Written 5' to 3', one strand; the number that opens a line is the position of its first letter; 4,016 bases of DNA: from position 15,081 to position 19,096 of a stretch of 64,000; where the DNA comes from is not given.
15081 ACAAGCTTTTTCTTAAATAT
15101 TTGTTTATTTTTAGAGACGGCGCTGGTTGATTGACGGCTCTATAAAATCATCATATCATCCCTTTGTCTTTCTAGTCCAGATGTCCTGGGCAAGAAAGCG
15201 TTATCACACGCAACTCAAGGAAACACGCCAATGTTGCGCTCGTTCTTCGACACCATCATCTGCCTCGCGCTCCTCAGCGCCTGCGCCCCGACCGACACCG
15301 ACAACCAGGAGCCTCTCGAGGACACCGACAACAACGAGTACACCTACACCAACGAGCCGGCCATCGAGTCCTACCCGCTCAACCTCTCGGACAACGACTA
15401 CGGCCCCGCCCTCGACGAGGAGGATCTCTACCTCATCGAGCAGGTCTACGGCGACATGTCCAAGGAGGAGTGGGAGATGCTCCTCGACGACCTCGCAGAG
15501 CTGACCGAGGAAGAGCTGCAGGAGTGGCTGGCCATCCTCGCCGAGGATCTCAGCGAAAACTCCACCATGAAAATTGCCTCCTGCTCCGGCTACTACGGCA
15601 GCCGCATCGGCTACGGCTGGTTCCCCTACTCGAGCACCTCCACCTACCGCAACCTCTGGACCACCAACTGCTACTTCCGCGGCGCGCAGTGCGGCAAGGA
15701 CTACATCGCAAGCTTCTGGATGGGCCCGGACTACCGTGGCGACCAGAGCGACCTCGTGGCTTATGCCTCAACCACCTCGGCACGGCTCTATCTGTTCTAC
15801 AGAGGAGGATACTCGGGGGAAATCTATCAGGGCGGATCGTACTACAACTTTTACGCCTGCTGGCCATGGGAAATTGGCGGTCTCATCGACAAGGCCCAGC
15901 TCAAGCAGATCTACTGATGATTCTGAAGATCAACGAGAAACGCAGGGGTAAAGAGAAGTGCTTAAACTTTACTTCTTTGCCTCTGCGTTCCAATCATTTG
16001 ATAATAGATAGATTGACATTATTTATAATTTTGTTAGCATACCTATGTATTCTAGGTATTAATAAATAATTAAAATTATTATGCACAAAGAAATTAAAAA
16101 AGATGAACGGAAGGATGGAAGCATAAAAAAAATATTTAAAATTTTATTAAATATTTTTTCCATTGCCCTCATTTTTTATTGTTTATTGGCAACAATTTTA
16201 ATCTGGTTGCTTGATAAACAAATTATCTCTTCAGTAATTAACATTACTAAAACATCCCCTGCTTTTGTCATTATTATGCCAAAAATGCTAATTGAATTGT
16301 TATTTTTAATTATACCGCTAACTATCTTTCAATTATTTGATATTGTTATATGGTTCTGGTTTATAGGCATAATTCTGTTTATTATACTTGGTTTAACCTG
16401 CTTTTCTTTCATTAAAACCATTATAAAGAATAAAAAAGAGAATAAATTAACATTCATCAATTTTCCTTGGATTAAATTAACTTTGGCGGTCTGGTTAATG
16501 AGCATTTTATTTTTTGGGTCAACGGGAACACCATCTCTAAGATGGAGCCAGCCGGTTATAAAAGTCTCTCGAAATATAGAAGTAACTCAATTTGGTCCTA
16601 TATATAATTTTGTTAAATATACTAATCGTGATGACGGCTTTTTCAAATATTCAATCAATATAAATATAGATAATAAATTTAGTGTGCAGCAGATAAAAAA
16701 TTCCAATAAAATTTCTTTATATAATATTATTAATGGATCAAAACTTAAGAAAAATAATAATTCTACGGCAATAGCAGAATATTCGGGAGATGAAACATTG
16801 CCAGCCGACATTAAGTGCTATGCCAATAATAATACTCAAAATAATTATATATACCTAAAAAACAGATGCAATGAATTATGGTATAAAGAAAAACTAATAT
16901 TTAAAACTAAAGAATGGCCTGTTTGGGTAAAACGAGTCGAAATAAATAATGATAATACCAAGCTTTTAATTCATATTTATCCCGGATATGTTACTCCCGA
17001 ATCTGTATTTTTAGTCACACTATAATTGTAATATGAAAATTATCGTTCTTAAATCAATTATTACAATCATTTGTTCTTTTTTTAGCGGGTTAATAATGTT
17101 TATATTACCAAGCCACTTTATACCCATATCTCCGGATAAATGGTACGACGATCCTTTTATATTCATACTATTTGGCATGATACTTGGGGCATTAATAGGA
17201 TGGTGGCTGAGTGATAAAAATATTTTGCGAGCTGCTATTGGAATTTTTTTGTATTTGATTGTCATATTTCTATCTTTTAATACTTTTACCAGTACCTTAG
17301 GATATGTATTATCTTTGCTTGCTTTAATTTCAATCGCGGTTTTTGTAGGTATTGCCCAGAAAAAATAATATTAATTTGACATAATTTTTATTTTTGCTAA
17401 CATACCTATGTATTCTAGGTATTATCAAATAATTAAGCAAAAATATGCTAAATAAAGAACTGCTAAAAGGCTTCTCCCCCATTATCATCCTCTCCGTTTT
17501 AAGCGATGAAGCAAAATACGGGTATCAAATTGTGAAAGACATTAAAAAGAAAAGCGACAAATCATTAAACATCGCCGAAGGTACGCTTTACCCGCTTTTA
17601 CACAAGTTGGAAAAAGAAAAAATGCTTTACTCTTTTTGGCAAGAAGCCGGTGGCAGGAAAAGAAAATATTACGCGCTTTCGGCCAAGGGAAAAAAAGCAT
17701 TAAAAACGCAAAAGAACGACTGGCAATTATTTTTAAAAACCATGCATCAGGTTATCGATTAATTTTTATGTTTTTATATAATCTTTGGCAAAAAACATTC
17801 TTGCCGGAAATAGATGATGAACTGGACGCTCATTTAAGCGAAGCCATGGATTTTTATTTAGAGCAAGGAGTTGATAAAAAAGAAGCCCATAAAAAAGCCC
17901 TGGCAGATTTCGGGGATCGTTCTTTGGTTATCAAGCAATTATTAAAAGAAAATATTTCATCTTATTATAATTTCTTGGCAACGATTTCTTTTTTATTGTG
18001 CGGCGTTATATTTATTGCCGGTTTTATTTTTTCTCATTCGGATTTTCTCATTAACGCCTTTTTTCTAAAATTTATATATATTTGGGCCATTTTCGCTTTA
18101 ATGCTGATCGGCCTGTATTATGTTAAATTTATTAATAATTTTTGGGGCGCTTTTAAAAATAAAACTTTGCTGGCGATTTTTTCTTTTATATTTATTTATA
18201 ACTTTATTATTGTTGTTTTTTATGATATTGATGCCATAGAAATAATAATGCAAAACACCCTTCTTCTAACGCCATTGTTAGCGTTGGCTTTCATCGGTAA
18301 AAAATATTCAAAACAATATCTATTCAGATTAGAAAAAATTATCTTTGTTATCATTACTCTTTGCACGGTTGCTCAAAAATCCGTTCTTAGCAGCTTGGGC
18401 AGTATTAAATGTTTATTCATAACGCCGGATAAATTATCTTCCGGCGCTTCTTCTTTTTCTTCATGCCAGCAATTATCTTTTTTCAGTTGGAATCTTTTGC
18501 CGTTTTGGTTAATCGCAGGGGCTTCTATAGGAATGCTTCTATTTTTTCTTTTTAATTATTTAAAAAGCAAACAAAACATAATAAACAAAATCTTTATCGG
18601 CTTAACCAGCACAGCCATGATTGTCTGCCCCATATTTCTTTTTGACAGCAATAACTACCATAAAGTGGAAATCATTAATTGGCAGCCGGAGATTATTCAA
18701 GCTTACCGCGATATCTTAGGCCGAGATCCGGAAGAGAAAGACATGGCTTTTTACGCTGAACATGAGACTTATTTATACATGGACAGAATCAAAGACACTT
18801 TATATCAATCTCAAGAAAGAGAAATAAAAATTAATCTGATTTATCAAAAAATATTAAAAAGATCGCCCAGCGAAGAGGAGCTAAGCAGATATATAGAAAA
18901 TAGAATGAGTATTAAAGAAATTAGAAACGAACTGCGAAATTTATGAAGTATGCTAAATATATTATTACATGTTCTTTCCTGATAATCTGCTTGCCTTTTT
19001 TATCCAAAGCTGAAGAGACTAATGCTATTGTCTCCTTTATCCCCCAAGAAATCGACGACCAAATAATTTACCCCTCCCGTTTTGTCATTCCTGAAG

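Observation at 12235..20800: GC-rich 7-4-7 palindrome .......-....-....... occurring as spaced pairs in three intergenic regions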

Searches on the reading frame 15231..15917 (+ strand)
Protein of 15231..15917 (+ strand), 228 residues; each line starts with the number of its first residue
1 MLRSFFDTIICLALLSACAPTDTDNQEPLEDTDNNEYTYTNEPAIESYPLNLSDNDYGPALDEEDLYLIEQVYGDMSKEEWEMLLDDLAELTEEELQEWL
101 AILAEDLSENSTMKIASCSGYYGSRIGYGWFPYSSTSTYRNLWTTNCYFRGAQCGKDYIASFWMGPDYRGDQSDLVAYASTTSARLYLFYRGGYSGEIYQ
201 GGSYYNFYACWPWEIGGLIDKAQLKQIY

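Call 13: search_protein_families(library=pfam, proteins=[window:15231-15917:+], max_evalue=0.01)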
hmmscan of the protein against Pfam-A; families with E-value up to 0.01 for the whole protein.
window:15231-15917:+ (228 aa): 0 families

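Call 14: find_encoding_contigs(protein=window:15231-15917:+, flank=10000, max_places=10)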
Protein window:15231-15917:+ (228 aa): 2 contigs read that carry it; 2 places shown.
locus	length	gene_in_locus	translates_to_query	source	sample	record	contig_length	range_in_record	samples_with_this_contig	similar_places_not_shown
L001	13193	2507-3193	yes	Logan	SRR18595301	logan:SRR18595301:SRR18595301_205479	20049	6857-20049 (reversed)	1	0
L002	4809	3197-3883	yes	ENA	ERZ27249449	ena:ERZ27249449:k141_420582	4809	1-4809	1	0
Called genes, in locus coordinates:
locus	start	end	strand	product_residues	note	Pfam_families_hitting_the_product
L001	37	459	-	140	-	PF00436:SSB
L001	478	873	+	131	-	-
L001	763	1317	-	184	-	-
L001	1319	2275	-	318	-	PF00710:Asparaginase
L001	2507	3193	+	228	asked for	-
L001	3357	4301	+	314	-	-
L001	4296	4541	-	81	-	-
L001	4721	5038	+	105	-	PF03551:PadR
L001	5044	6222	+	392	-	-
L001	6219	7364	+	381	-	-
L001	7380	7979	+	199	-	-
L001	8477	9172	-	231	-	-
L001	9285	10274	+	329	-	PF25852:DUF6242_C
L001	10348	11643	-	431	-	PF08245:Mur_ligase_M, PF02875:Mur_ligase_C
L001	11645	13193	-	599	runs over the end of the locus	PF03717:PBP_dimer, PF00905:Transpeptidase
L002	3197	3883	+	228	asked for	-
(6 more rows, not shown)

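Call 62: search_protein_families(library=ncbifam, proteins=[window:15231-15917:+], max_evalue=0.01)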
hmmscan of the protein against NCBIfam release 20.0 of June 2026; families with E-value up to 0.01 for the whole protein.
window:15231-15917:+ (228 aa): 0 families

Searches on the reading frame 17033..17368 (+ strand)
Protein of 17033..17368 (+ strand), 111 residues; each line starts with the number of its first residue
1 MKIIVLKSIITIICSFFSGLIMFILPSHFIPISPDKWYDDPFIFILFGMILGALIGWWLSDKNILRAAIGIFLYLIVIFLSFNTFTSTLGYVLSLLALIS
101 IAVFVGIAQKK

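Call 47: search_protein_families(library=pfam, proteins=[window:17033-17368:+], max_evalue=0.001)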
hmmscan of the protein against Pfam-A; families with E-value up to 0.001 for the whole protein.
window:17033-17368:+ (111 aa): 0 families

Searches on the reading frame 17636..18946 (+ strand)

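Call 47: search_protein_families(library=pfam, proteins=[window:17636-18946:+], max_evalue=0.001)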
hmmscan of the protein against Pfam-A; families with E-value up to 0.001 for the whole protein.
window:17636-18946:+ (436 aa): 0 families

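Call 62: search_protein_families(library=ncbifam, proteins=[window:17768-18946:+], max_evalue=0.01)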
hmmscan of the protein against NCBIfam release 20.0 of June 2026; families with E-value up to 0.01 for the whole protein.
window:17768-18946:+ (392 aa): 1 family
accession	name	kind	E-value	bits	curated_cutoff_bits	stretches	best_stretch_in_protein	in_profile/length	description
NF038403.1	perm_prefix_1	domain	1.2e-08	34.7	30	1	13-57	13-57/59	permease prefix domain 1-containing protein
